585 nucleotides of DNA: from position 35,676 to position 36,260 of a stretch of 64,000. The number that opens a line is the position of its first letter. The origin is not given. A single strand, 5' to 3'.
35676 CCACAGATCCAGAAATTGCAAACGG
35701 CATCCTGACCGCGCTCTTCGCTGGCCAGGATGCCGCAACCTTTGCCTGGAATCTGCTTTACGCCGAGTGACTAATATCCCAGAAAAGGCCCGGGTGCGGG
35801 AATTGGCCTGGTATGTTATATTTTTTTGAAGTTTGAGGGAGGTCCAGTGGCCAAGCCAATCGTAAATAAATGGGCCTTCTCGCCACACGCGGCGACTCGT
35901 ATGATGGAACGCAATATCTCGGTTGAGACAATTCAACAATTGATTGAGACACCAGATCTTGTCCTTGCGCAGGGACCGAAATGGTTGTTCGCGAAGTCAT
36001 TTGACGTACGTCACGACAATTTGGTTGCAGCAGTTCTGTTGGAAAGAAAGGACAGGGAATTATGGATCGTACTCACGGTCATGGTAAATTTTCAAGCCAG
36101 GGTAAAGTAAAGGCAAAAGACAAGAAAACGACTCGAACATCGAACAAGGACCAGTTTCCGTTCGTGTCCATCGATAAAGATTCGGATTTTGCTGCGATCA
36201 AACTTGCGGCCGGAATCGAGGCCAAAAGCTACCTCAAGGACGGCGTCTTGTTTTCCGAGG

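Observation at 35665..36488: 600-bp TA-like cassette inserted at a gene 3' end and bracketed by a near-perfect duplication of that 3' end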

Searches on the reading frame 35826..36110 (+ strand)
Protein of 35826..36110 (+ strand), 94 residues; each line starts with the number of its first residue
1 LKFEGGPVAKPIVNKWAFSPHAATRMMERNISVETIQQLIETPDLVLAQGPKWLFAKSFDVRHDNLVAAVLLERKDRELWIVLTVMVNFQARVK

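Call 4: search_protein_families(library=pfam, proteins=[window:35826-36110:+], max_evalue=0.01)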
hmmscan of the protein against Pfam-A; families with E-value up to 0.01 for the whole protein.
window:35826-36110:+ (94 aa): 1 family
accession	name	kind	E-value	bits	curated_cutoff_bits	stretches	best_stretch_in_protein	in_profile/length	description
PF14076.12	DUF4258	-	1e-08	35.7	25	1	18-86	1-70/71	Domain of unknown function (DUF4258)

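Call 9: list_cluster_members(proteins=[P0001, window:35826-36110:+, window:36062-36349:+])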
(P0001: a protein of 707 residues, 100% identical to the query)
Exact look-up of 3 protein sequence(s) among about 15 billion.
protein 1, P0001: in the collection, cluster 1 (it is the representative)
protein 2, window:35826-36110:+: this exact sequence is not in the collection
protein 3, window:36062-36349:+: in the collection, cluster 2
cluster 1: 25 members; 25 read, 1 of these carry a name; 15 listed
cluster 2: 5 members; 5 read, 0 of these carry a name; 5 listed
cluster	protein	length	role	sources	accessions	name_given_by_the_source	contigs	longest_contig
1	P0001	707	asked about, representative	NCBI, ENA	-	-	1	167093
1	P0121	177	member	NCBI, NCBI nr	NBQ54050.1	MAG: DUF455 family protein, partial [Proteobacteria bacterium] | DUF455 family protein [Pseudomonadota bacterium]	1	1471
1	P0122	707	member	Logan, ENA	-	-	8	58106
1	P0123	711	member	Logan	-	-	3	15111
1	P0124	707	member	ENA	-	-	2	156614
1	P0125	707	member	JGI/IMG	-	-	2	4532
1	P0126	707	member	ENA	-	-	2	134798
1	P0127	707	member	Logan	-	-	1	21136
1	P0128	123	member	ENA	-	-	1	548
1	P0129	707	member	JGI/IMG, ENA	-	-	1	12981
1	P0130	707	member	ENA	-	-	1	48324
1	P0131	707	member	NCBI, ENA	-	-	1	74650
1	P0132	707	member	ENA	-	-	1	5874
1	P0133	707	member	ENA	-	-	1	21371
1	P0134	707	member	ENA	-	-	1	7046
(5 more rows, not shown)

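Call 26: find_homologous_proteins(query=window:35847-36107:+, max_evalue=0.001)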
Query window:35847-36107:+ (87 aa): 20 proteins with E <= 0.001 among 21 candidates.
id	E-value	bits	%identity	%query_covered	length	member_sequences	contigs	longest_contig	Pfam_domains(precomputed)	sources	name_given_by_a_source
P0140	6.4e-49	181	98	100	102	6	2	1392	PF14076.13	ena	-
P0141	3.6e-42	159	84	100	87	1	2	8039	PF14076.13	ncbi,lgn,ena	-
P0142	1.5e-40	154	79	98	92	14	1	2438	PF14076.13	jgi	jgi:hypothetical protein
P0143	1.5e-40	154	79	98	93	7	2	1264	PF14076.13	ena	-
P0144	4.0e-40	153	78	98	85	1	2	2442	PF14076.13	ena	-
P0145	5.6e-40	152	78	98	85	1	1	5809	PF14076.13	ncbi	-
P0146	2.2e-39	150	75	98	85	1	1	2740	PF14076.13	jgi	jgi:hypothetical protein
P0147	4.9e-39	149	76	98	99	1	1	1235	PF14076.13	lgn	-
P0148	5.3e-39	149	76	98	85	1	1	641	PF14076.13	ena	-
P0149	6.6e-39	149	76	98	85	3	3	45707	PF14076.13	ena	-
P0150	1.1e-38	148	78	98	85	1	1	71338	PF14076.13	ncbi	-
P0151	1.4e-37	144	77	100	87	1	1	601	PF14076.13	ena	-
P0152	9.5e-37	142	73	98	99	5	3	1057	PF14076.13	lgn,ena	-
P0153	2.1e-33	131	68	100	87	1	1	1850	PF14076.13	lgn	-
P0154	7.2e-28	114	81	74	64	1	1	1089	PF14076.13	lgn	-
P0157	8.9e-24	100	56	98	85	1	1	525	PF14076.13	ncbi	-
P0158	1.2e-23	100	69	75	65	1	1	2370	PF14076.13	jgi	-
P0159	1.8e-21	93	67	77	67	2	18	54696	-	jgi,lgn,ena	jgi:hypothetical protein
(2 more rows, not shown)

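Call 27: find_encoding_contigs(protein=P0141, flank=6000, max_places=4)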
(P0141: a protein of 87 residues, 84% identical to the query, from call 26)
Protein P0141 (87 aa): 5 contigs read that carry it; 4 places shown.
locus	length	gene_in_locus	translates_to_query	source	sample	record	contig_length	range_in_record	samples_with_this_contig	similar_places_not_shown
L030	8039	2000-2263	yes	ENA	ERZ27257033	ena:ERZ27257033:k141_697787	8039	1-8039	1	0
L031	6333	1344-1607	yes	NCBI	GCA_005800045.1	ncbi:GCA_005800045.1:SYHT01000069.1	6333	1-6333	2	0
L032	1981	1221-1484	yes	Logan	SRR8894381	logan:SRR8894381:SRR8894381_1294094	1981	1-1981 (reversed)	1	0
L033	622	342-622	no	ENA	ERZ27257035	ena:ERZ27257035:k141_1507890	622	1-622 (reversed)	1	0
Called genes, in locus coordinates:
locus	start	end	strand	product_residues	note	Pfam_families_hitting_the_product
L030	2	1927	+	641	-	?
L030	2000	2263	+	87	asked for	PF14076:DUF4258 (weak)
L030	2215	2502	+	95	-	PF10049:DUF2283 (weak)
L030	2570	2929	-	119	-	-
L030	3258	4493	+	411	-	PF13173:AAA_14, PF13635:DUF4143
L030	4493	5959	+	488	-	PF09852:DUF2079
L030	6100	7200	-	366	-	PF09243:Rsm22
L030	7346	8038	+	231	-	?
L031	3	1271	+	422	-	?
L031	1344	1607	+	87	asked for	PF14076:DUF4258 (weak)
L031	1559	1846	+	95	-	PF10049:DUF2283 (weak)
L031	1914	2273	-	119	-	-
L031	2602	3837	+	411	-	PF13173:AAA_14, PF13635:DUF4143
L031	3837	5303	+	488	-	PF09852:DUF2079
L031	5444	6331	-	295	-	?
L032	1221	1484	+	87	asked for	PF14076:DUF4258 (weak)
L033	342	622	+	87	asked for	PF14076:DUF4258 (weak)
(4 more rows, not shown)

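Call 28: find_encoding_contigs(protein=P0150, flank=6000, max_places=3)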
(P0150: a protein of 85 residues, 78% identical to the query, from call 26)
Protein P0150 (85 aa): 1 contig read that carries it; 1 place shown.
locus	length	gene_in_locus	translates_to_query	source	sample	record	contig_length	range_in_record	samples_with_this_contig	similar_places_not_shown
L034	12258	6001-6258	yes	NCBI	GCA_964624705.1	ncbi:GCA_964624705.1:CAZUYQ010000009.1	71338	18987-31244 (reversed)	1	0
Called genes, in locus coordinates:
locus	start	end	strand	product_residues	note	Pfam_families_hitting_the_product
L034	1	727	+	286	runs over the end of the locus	PF00126:HTH_1, PF03466:LysR_substrate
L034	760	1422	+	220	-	PF01648:ACPS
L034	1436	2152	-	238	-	-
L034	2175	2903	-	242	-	PF10294:Methyltransf_16, PF13489:Methyltransf_23 (weak)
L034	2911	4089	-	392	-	PF17785:PUA_3, PF10672:Methyltrans_SAM, PF06325:PrmA (weak), PF01728:FtsJ, PF05175:MTS (weak), PF09445:Methyltransf_15 (weak), PF13847:Methyltransf_31, PF13649:Methyltransf_25, +2 more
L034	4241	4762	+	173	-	-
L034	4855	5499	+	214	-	PF08032:SpoU_sub_bind (faint), PF00588:SpoU_methylase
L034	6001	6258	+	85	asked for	PF14076:DUF4258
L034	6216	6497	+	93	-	-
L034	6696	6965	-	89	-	-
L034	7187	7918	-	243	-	-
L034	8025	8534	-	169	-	-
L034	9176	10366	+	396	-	-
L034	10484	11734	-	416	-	PF00112:Peptidase_C1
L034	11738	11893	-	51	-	-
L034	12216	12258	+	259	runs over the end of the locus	PF01209:Ubie_methyltran, PF02353:CMAS (weak), PF05175:MTS (weak), PF13489:Methyltransf_23, PF08241:Methyltransf_11, PF08242:Methyltransf_12, PF13649:Methyltransf_25, PF13847:Methyltransf_31, +1 more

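Call 29: find_encoding_contigs(protein=P0149, flank=6000, max_places=4)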
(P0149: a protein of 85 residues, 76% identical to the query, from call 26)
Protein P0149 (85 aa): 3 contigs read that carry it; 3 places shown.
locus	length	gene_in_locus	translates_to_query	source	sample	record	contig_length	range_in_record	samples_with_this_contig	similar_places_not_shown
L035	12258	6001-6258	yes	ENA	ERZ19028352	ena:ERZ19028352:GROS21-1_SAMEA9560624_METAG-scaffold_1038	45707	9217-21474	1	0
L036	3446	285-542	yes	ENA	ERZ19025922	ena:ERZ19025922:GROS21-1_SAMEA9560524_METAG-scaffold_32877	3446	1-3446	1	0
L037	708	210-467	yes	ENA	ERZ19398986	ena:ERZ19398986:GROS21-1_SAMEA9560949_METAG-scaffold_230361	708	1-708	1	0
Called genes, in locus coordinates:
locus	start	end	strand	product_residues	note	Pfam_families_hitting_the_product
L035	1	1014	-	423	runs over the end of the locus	PF07719:TPR_2 (faint), PF13424:TPR_12 (faint), PF13431:TPR_17 (faint)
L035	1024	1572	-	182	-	-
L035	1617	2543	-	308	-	PF01745:IPT (weak), PF01715:IPPT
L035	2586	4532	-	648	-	PF02518:HATPase_c (weak), PF13589:HATPase_c_3, PF01119:DNA_mis_repair, PF08676:MutL_C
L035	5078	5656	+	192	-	PF03193:RsgA_GTPase (faint), PF01926:MMR_HSR1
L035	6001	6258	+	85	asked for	PF14076:DUF4258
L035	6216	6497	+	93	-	-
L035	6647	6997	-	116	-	PF01909:NTP_transf_2 (weak), PF18765:Polbeta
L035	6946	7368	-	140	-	PF08780:NTase_sub_bind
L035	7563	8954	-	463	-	PF21216:PepQ_N, PF00557:Peptidase_M24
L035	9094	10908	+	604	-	-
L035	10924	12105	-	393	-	-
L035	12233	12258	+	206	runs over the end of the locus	-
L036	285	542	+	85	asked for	PF14076:DUF4258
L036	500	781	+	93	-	-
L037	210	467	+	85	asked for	PF14076:DUF4258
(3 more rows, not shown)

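Call 35: find_related_loci(query=A2, collection=metagenome_contigs, flank=4000)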
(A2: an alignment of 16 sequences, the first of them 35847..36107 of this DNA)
Query A2 (87 aa) in metagenome_contigs; peptide patterns used: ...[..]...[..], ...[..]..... (x = any residue, [..] = any of these).
124 stretches matched a pattern; 13 encode a relative of the query (tblastn E <= 1e-3); 13 distinct loci.
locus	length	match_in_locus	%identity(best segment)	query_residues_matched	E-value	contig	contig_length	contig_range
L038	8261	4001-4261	99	1-87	1e-55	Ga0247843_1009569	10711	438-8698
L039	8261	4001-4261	97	1-87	3e-54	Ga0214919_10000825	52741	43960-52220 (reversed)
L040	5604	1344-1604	83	1-87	1e-47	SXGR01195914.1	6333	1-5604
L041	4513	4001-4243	68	3-83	9e-37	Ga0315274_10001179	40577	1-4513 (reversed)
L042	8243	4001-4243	68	3-83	9e-37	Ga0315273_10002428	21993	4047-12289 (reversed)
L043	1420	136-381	60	4-85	5e-32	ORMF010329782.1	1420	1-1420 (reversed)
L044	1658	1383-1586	68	1-68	1e-31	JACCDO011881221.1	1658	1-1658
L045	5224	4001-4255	55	1-85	1e-30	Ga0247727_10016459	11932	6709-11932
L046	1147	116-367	49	3-86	5e-31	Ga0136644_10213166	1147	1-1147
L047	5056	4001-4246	57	4-85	5e-30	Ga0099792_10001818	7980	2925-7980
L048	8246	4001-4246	57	4-85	5e-30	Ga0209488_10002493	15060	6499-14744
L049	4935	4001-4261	46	1-85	5e-26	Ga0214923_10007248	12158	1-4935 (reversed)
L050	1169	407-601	58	21-85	4e-23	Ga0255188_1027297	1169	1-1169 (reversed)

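Call 37: find_encoding_contigs(protein=P0145, flank=5000, max_places=3)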
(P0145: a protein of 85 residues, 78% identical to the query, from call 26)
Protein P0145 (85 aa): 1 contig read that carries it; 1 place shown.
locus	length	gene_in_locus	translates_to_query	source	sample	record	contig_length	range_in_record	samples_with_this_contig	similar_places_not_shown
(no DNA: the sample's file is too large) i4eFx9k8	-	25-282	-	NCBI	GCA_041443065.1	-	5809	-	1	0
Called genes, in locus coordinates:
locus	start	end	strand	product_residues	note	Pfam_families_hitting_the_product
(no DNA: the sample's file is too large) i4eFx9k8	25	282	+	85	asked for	PF14076:DUF4258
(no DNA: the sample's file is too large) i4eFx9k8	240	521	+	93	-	-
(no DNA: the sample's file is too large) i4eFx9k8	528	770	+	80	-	PF10049:DUF2283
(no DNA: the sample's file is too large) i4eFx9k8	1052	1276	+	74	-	-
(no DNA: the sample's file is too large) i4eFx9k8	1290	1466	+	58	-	PF14076:DUF4258 (weak)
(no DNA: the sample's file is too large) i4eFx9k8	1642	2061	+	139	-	PF09945:DUF2177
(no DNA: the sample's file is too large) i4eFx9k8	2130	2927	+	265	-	PF00089:Trypsin, PF13365:Trypsin_2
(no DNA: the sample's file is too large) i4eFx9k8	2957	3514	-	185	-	PF08212:Lipocalin_2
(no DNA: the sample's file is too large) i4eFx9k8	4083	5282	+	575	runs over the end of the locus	?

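Call 38: find_encoding_contigs(protein=P0142, flank=5000, max_places=4)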
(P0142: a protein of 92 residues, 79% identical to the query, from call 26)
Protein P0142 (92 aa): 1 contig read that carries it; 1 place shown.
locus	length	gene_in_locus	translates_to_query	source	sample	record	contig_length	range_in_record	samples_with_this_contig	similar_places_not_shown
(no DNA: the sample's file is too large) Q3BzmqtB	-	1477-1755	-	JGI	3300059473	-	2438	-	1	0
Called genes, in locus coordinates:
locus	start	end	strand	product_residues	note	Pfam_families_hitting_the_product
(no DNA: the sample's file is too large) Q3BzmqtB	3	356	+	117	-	?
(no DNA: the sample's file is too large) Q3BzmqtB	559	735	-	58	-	-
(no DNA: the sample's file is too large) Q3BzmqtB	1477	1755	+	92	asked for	PF14076:DUF4258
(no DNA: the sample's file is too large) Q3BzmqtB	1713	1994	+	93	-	PF10049:DUF2283 (weak)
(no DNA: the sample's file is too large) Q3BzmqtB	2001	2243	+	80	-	PF10049:DUF2283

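Call 39: find_encoding_contigs(protein=P0146, flank=5000, max_places=3)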
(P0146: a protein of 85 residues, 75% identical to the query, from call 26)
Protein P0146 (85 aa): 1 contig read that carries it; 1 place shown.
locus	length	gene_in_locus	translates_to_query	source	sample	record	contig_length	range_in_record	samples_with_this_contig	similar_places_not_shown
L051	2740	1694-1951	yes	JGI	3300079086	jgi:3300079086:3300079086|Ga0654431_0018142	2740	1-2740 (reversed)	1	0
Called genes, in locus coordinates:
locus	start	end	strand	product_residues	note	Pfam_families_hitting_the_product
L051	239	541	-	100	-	-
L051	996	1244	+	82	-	-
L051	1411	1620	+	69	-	-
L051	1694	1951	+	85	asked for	PF14076:DUF4258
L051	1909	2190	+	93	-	-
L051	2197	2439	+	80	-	PF10049:DUF2283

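Call 62: search_solved_structures(query=window:35847-36107:+, max_evalue=1)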
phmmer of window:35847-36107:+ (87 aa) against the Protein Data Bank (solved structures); distinct sequences matched with E-value up to 1: 0.

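Call 64: find_homologous_proteins(query=L034:6699-6965:-, max_evalue=0.001)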
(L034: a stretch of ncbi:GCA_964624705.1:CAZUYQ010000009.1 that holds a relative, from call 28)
Query L034:6699-6965:- (89 aa): 1 proteins with E <= 0.001 among 1 candidates.
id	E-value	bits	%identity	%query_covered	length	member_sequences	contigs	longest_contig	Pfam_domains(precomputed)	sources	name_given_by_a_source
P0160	7.2e-48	177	100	100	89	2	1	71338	-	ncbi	-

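Call 66: find_encoding_contigs(protein=P0159, flank=3500, max_places=10)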
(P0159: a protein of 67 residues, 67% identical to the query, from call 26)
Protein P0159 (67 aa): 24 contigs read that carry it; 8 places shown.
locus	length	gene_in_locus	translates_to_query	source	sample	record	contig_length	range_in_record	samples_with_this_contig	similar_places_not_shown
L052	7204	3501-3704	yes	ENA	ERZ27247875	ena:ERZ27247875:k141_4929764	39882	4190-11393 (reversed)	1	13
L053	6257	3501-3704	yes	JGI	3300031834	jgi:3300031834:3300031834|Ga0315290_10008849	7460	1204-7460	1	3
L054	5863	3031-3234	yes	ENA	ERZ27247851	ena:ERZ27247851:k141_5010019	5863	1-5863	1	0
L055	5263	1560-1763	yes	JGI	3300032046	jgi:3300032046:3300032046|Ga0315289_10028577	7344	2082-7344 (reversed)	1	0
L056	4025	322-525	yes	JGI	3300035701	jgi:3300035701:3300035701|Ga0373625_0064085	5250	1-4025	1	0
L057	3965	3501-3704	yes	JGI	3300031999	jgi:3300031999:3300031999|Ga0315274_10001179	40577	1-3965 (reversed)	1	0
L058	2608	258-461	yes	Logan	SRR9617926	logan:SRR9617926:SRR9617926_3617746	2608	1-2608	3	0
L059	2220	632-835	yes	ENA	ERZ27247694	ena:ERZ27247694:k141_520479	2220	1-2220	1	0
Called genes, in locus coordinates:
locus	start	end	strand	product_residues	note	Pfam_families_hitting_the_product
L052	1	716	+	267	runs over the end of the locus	PF00691:OmpA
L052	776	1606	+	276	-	PF01149:Fapy_DNA_glyco, PF06831:H2TH, PF06827:zf-FPG_IleRS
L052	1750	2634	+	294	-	PF00669:Flagellin_N, PF00700:Flagellin_C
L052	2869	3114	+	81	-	PF02954:HTH_8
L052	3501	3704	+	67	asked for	-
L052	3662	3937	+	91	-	-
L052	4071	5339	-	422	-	PF13657:Couple_hipA, PF07804:HipA_C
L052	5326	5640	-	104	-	PF01381:HTH_3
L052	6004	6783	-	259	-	PF01182:Glucosamine_iso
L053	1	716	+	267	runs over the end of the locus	PF00691:OmpA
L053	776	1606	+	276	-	PF01149:Fapy_DNA_glyco, PF06831:H2TH, PF06827:zf-FPG_IleRS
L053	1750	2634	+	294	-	PF00669:Flagellin_N, PF00700:Flagellin_C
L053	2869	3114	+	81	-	PF02954:HTH_8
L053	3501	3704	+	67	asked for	-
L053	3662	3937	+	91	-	-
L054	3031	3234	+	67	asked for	-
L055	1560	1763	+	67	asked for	-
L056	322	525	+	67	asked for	-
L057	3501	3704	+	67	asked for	-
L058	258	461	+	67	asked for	-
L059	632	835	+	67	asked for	-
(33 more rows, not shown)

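Call 68: predict_structure(alignment_id=A2)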
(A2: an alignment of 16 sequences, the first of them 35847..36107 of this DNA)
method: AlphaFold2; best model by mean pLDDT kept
length: 87 residues; sequences in the alignment: 16
mean_pLDDT: 87.8   pTM: 0.77
mean pLDDT of the five models: 87.8, 82.5, 81.8, 80.5, 65.9
residues with pLDDT >= 90: 54; 70-90: 25; 50-70: 7; < 50: 1
segments of 3 or more residues with pLDDT < 50: none
pLDDT, mean of each block of 10 residues (from residue 1): 86 95 91 93 92 76 92 93 65
secondary structure, 60 per line:
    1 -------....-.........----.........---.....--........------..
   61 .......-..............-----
elements in order: E8-11 H13-21 H26-34 E38-42 E45-52 E59-67 E72-82

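Call 70: fold_search(model_id=the predicted structure, library=pdb)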
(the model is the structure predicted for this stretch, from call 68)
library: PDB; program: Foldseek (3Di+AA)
matches with E <= 10: 603; with E <= 0.001: 0
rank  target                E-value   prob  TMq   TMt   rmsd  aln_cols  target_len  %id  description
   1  5jaa_D                1.1e-02  1.00  0.53  0.47   4.0        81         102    9  Crystal structure of the HigBA2 toxin-antitoxin complex (released 2017-04-05)
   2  8a0x_C                2.6e-02  0.93  0.48  0.41   6.0        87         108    9  Crystal structure of the HigB2-HigA2 tetramer in complex with operator DNA (released 2023-05-03)
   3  5iep                  6.4e-02  0.98  0.44  0.33   3.6        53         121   13  Structure of CDL2.3b, a computationally designed Vitamin-D3 binder (released 2017-03-01)
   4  4r80_A                8.2e-02  0.97  0.52  0.58   6.8        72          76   12  Crystal Structure of a De Novo Designed Beta Sheet Protein, Cystatin Fold, Northeast Structural Genomics Consortium (N (released 2014-09-24)
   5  3u97                  1.1e-01  0.91  0.52  0.57   4.2        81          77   12  1.1 Angstrom-resolution crystal structure of the Brucella abortus ribonuclease toxin, BrnT (released 2012-02-22)
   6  7bu1_B                1.5e-01  0.90  0.50  0.24   4.8        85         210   16  Crystal structure of TrmO from Pseudomonas aeruginosa (released 2021-04-07)
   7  5kph_MODEL_1_A        1.6e-01  0.87  0.51  0.52   8.1        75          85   13  Solution NMR Structure of Denovo Beta Sheet Design Protein, Northeast Structural Genomics Consortium (NESG) Ta (released 2016-09-28)
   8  6af4_C                2.0e-01  0.63  0.45  0.35   6.5        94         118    8  Toxin-Antitoxin module from Streptococcus pneumoniae (released 2019-08-14)
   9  7d4i_AG               2.1e-01  0.47  0.33  0.04   6.4        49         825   14  Cryo-EM structure of 90S small ribosomal precursors complex with the DEAH-box RNA helicase Dhr1 (State F) (released 2021-10-06)
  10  3soy                  2.4e-01  0.47  0.38  0.25   8.2        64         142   12  Nuclear transport factor 2 (NTF2-like) superfamily protein from Salmonella enterica subsp. enterica serovar Typhimurium  (released 2011-08-10)
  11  6w3w                  2.8e-01  0.69  0.44  0.36   5.1        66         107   15  An enumerative algorithm for de novo design of proteins with diverse pocket structures (released 2020-04-08)
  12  6af4_A                2.8e-01  0.51  0.45  0.35   6.1        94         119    8  Toxin-Antitoxin module from Streptococcus pneumoniae (released 2019-08-14)
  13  4ev6_B                2.8e-01  0.14  0.25  0.11  10.1        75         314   12  The complete structure of CorA magnesium transporter from Methanocaldococcus jannaschii (released 2012-10-31)
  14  6af3_C                2.9e-01  0.60  0.47  0.38   6.0        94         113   10  Toxin-Antitoxin module from Streptococcus pneumoniae (released 2019-08-14)
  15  6af3_E                3.1e-01  0.72  0.52  0.42   6.0       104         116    8  Toxin-Antitoxin module from Streptococcus pneumoniae (released 2019-08-14)
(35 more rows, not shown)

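Call 71: search_protein_families(library=ncbifam, proteins=[window:35847-36107:+], max_evalue=0.01)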
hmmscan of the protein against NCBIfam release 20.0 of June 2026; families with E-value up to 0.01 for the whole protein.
window:35847-36107:+ (87 aa): 0 families

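Call 72: search_protein_families(library=padloc, proteins=[window:35847-36107:+], max_evalue=0.01)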
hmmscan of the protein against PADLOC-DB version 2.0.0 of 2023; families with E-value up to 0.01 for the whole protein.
window:35847-36107:+ (87 aa): 0 families
